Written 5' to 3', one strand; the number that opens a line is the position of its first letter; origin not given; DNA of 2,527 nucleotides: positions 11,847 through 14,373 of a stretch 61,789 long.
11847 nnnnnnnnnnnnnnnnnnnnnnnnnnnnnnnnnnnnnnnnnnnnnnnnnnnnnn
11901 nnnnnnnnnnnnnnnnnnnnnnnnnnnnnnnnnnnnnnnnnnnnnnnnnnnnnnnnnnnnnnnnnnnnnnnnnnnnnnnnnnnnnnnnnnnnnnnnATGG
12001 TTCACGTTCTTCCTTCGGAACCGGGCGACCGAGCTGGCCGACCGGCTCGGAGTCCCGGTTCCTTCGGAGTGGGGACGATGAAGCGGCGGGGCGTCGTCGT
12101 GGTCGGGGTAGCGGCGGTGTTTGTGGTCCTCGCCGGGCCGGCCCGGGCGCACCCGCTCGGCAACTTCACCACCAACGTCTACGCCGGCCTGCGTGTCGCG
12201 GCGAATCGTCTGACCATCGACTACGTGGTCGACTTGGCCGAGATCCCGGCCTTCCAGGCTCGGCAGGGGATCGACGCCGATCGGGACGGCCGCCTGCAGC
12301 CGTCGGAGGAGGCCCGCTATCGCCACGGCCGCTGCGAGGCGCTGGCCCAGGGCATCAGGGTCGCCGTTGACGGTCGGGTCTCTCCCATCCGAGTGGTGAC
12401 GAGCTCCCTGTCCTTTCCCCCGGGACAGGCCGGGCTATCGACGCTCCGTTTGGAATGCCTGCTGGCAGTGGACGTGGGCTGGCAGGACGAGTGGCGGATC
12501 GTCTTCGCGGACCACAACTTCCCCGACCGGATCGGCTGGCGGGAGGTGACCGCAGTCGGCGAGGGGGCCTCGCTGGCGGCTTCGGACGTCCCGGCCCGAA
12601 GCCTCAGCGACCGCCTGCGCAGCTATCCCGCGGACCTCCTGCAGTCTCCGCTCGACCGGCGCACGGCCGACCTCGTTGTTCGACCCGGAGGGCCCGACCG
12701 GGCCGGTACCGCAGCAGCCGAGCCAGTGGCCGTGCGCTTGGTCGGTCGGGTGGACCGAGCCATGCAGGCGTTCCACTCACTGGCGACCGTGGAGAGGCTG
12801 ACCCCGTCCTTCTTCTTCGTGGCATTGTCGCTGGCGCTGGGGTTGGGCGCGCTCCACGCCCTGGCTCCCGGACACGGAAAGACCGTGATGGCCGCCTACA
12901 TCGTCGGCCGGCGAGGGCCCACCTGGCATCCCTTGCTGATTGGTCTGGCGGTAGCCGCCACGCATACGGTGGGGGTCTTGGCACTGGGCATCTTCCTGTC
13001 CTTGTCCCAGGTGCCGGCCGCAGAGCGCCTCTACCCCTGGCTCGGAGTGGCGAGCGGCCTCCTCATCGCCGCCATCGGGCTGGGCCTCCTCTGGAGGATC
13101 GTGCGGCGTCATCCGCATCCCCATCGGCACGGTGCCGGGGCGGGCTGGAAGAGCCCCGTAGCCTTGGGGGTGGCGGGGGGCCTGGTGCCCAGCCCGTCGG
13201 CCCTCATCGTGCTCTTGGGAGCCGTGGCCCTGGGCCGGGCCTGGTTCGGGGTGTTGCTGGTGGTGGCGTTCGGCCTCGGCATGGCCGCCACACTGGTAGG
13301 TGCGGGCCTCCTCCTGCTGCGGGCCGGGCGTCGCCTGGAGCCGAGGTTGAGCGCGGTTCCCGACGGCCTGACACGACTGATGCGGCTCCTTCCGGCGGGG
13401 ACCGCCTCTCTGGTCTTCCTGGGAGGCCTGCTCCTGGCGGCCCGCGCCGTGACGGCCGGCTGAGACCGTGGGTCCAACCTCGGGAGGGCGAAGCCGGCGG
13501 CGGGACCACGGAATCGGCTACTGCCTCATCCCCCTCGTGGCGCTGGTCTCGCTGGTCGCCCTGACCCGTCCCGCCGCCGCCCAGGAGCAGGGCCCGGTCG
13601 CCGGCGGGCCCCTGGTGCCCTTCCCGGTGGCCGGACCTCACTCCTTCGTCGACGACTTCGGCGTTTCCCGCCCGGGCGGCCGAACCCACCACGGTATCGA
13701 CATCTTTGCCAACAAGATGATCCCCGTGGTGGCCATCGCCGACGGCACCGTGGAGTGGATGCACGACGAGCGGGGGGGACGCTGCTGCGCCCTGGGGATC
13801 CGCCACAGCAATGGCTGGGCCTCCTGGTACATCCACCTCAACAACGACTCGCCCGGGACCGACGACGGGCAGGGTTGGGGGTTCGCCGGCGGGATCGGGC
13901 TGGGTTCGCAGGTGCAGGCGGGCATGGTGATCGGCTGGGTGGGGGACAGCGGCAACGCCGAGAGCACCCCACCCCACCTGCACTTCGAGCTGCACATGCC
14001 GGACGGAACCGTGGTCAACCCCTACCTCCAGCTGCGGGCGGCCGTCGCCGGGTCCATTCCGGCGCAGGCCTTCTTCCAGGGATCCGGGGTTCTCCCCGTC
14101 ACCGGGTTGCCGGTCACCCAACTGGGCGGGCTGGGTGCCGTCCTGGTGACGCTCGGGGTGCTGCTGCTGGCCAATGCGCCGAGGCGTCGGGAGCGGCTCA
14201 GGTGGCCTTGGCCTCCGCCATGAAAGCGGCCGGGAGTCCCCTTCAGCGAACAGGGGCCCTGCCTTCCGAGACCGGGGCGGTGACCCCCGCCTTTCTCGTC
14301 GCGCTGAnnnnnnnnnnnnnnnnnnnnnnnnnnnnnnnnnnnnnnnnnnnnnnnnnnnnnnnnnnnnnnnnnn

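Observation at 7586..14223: Six-gene ECF sigma / DUF4331 / TPR / NicO-fusion / M23 operon: candidate uncharacterised extracytoplasmic metal-handling system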

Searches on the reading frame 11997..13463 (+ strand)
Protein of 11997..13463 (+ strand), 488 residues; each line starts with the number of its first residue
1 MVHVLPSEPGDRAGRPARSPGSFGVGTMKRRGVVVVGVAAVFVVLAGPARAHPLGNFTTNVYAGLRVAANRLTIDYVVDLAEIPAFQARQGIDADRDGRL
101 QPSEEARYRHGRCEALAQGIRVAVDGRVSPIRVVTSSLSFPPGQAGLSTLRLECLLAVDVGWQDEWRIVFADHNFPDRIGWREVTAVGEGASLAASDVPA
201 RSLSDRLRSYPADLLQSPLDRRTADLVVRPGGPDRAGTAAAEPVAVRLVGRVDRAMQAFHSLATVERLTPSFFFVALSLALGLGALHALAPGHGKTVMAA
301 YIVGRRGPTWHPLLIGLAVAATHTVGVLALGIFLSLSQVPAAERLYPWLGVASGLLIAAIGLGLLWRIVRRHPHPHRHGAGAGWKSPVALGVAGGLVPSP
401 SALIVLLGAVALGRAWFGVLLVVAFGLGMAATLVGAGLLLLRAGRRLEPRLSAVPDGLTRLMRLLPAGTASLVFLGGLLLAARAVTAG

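Call 3: search_protein_families(library=pfam, proteins=[window:11997-13463:+], max_evalue=0.01)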
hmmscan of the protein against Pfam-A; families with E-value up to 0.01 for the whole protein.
window:11997-13463:+ (488 aa): 2 families
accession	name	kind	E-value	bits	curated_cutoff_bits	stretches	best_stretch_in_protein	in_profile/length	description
PF13386.12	DsbD_2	-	6.4e-08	33.2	24.9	1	323-452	47-186/199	Cytochrome C biogenesis protein transmembrane region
PF03824.22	NicO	-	2.6e-07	30.7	27.7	1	276-371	4-106/287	High-affinity nickel-transport protein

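Call 4: search_protein_families(library=ncbifam, proteins=[window:11997-13463:+], max_evalue=0.01)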
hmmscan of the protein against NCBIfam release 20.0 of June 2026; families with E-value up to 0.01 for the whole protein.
window:11997-13463:+ (488 aa): 1 family
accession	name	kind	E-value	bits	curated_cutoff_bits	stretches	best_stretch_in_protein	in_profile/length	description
NF007454.0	PRK10019.1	subfamily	7e-21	74.7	195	2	272-371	14-112/283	nickel/cobalt efflux transporter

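Call 22: find_homologous_proteins(query=window:12078-13463:+, max_evalue=0.00001)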
Query window:12078-13463:+ (461 aa): 6750 proteins with E <= 0.00001 among 8000 candidates; the best 120 are listed.
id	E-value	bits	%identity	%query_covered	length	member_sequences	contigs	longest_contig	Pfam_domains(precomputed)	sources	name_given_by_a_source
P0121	1.3e-290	982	100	100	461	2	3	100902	PF03824.23,PF13386.13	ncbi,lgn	ncbi:MAG: nickel/cobalt transporter [Acidimicrobiia bacterium]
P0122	4.8e-140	486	58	95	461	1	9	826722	PF03824.23,PF13386.13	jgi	jgi:nickel/cobalt exporter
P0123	7.1e-134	465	52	94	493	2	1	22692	PF03824.23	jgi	-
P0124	5.6e-133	462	57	97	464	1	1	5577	PF13386.13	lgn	-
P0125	2.9e-131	457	50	95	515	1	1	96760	PF03824.23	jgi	jgi:nickel/cobalt exporter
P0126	7.1e-131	455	51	99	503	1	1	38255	PF03824.23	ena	-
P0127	9.3e-131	455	53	99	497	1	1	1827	PF03824.23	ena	-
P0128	1.3e-130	455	56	92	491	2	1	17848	PF03824.23,PF13386.13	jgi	jgi:nickel/cobalt exporter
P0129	6.5e-130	452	53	92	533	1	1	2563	PF03824.23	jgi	jgi:nickel/cobalt transporter (NicO) family protein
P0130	7.2e-130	452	56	68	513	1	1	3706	PF03824.23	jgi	jgi:nickel/cobalt transporter (NicO) family protein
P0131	2.1e-129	451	54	99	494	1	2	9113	PF03824.23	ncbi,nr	ncbi:MAG: nickel transporter [Actinomycetota bacterium]|nr:nickel transporter [Actinomycetota bacter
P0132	2.8e-129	450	54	94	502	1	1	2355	PF03824.23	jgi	jgi:nickel/cobalt transporter (NicO) family protein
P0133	2.8e-129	450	55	92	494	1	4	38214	PF03824.23,PF13386.13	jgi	jgi:nickel/cobalt transporter (NicO) family protein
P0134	2.8e-129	450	54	92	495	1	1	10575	PF03824.23,PF13386.13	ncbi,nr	ncbi:MAG TPA: sulfite exporter TauE/SafE family protein [Actinomycetes bacterium]|nr:sulfite exporte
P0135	6.1e-129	449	55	92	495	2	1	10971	PF03824.23,PF13386.13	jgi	jgi:nickel/cobalt transporter (NicO) family protein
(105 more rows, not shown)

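Call 33: predict_structure(alignment_id=A2)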
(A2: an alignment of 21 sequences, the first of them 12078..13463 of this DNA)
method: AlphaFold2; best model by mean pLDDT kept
length: 461 residues; sequences in the alignment: 21
mean_pLDDT: 71.7   pTM: 0.49
mean pLDDT of the five models: 71.7, 71.1, 69.6, 66.3, 65.3
residues with pLDDT >= 90: 84; 70-90: 186; 50-70: 120; < 50: 71
segments of 3 or more residues with pLDDT < 50: 1-5, 15-25, 184-191, 208-239, 345-355
pLDDT, mean of each block of 10 residues (from residue 1): 53 47 52 91 92 86 87 92 94 95 94 80 93 87 91 84 87 77 49 82 63 27 37 46 79 85 66 64 75 74 65 54 69 74 53 48 54 69 68 85 84 75 62 71 72 68 52
secondary structure, 60 per line:
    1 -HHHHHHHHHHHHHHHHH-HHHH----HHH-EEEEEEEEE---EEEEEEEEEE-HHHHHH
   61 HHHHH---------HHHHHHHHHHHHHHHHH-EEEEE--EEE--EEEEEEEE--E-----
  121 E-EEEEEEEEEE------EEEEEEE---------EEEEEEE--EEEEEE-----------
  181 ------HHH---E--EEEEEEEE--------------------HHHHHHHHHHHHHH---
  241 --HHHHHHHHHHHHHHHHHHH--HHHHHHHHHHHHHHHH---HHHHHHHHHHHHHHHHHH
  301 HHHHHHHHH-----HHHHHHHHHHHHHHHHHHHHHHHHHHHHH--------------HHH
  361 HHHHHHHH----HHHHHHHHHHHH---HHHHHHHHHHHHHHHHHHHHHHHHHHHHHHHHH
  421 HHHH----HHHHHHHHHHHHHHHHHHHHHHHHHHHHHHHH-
elements in order: H2-18 H20-23 E32-40 E44-53 H55-65 H75-91 E93-97 E100-102 E105-112 E123-132 E139-145 E155-161 E164-169 E196-203 H224-237 H243-261 H264-279 H283-309 H315-343 H358-368 H373-384 H388-424 H429-460

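Call 36: fold_search(model_id=the predicted structure, library=pdb)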
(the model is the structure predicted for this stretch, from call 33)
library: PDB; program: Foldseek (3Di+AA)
matches with E <= 10: 1269; with E <= 0.001: 4
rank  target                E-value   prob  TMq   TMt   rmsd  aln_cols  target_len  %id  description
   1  6zgk_A                1.4e-04  0.98  0.19  0.26  24.3       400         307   12  GLIC pentameric ligand-gated ion channel, pH 3 (released 2021-05-26)
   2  3igq_F                5.7e-04  0.91  0.14  0.25  13.8       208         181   12  Crystal structure of the extracellular domain of a bacterial pentameric ligand-gated ion channel (released 2009-12-08)
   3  9d7x                  5.7e-04  0.72  0.17  0.12  22.2       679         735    8  The spm-bound structure (released 2025-06-25)
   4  9gce                  8.1e-04  1.00  0.19  0.45   6.0       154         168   15  Ang-1 domain of the HupE/UreJ-2 protein from Rhodobacteraceae bacterium RbAng-1a with Cu bound (released 2025-09-10)
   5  9d7v                  1.3e-03  0.47  0.15  0.11  22.7       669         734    8  The spd-bound structure (released 2025-06-25)
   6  3igq_D                2.5e-03  0.66  0.13  0.23  12.4       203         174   10  Crystal structure of the extracellular domain of a bacterial pentameric ligand-gated ion channel (released 2009-12-08)
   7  6ssp_B                2.8e-03  0.57  0.14  0.19  22.3       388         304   10  Structure of the pentameric ligand-gated ion channel ELIC in complex with a NAM nanobody (released 2020-02-12)
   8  6s7o_E                3.4e-03  0.69  0.16  0.13  25.7       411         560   10  Cryo-EM structure of human oligosaccharyltransferase complex OST-A (released 2019-12-18)
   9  8i41_A                3.9e-03  0.44  0.14  0.18  24.7       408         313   10  Cryo-EM structure of nanodisc (asolectin) reconstituted GLIC at pH 7.5 (released 2024-04-10)
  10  6ssp_J                4.1e-03  0.54  0.14  0.19  22.2       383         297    8  Structure of the pentameric ligand-gated ion channel ELIC in complex with a NAM nanobody (released 2020-02-12)
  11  9ftj_A                5.3e-03  0.51  0.13  0.17  25.2       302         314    9  Closed and disordered conformation of the pentameric ligand-gated ion channel, DeCLIC at pH 5 with 10mM EDTA (released 2024-09-11)
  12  6hjy_D                5.3e-03  0.47  0.14  0.20  23.1       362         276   10  X-ray structure of a pentameric ligand gated ion channel from Erwinia chrysanthemi (ELIC) Delta8 truncation mutant in  (released 2019-10-09)
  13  6hjy_A                6.4e-03  0.47  0.14  0.20  23.4       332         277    9  X-ray structure of a pentameric ligand gated ion channel from Erwinia chrysanthemi (ELIC) Delta8 truncation mutant in  (released 2019-10-09)
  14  3igq_A                6.8e-03  0.69  0.14  0.26  12.5       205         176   11  Crystal structure of the extracellular domain of a bacterial pentameric ligand-gated ion channel (released 2009-12-08)
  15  6ssp_D                8.2e-03  0.41  0.14  0.19  22.5       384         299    8  Structure of the pentameric ligand-gated ion channel ELIC in complex with a NAM nanobody (released 2020-02-12)
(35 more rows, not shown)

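Call 43: search_solved_structures(query=A2, max_evalue=10, show_alignments=3)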
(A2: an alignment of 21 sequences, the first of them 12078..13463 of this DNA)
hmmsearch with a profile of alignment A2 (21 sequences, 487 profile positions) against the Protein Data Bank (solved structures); distinct sequences matched with E-value up to 10: 6.
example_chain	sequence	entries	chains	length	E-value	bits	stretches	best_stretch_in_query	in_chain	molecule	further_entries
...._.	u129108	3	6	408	0.25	13.1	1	320-393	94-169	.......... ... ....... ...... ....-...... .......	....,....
4gd3_S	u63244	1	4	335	3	9.6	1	327-372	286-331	Hydrogenase-1 small chain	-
3uqy_S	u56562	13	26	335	3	9.6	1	327-372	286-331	Hydrogenase-1 small chain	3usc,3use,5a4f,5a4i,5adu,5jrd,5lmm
6g94_S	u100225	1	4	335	3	9.6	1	327-372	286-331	Hydrogenase-1 small chain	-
2d2a_A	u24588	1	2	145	8.6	8.1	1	349-387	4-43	SufA protein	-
26va_A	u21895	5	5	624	9.2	8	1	419-480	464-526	Sodium-dependent multivitamin transporter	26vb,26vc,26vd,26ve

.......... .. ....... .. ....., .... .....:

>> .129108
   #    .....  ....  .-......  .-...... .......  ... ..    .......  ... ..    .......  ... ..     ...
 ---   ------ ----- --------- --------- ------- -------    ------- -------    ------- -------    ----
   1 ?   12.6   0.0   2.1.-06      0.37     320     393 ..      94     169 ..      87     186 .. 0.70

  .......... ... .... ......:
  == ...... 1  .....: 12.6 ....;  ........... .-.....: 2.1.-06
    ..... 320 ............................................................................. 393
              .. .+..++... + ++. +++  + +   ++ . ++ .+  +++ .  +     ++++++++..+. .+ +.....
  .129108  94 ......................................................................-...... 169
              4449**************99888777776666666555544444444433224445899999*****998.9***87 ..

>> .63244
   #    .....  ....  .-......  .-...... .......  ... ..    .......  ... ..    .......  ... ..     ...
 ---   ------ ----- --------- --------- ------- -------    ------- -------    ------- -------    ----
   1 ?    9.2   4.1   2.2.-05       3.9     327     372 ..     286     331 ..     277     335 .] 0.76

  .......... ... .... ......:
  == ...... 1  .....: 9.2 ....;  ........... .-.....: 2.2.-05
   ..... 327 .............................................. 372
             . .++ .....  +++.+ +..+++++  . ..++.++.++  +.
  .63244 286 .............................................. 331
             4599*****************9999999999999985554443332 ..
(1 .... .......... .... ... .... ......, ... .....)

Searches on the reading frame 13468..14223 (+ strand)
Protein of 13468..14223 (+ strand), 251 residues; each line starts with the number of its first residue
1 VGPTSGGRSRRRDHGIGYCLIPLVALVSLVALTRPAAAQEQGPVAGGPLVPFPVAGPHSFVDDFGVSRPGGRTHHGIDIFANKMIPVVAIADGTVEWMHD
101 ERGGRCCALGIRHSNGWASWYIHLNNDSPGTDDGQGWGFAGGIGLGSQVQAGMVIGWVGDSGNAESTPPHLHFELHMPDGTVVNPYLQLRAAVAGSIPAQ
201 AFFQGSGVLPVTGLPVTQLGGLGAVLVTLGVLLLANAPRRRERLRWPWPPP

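Call 3: search_protein_families(library=pfam, proteins=[window:13468-14223:+], max_evalue=0.01)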
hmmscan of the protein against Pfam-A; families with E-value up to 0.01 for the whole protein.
window:13468-14223:+ (251 aa): 1 family
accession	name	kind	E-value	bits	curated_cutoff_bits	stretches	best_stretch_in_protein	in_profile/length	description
PF01551.29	Peptidase_M23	-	2.2e-17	63.4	28.7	1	73-185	2-96/96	Peptidase family M23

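Call 4: search_protein_families(library=ncbifam, proteins=[window:13468-14223:+], max_evalue=0.01)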
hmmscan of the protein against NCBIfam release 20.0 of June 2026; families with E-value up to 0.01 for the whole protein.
window:13468-14223:+ (251 aa): 10 families
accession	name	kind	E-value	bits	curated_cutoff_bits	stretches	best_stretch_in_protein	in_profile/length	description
NF050804.1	CellDivDipMCaul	equivalog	4e-08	32.5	900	1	52-176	509-614/634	cell division endopeptidase DipM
NF052336.1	PdgHdaseHSB100310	equivalog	4.7e-07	29.5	500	1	51-179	36-145/316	peptidoglycan hydrolase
NF008652.0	PRK11649.1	equivalog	1.2e-05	24.2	341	1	73-185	312-406/439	murein DD-endopeptidase MepM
NF008644.1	PRK11637.1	equivalog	1.9e-05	23.9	270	1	52-186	266-380/385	murein hydrolase activator EnvC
NF052530.1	Heli_ShapePgp3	exception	0.00025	20.3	300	1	74-185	167-260/270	peptidoglycan metallopeptidase Pgp3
NF053824.1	PdgNdpepShyC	equivalog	0.00041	19.4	700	1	72-176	294-381/429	peptidoglycan DD-endopeptidase ShyC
NF041208.1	celldiv_DipM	equivalog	0.001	18.4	740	1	61-186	307-414/419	cell division endopeptidase DipM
NF053825.1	PdgNdpepShyA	equivalog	0.0026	16.5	700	0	74-199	296-402/425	peptidoglycan DD-endopeptidase ShyA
NF040883.1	amid_act_ActS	equivalog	0.0047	16.2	375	0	74-129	136-189/242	amidase activator ActS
NF053738.1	S2SprSpoIIQBc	equivalog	0.0073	16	250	0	143-186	178-220/232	stage II sporulation protein SpoIIQ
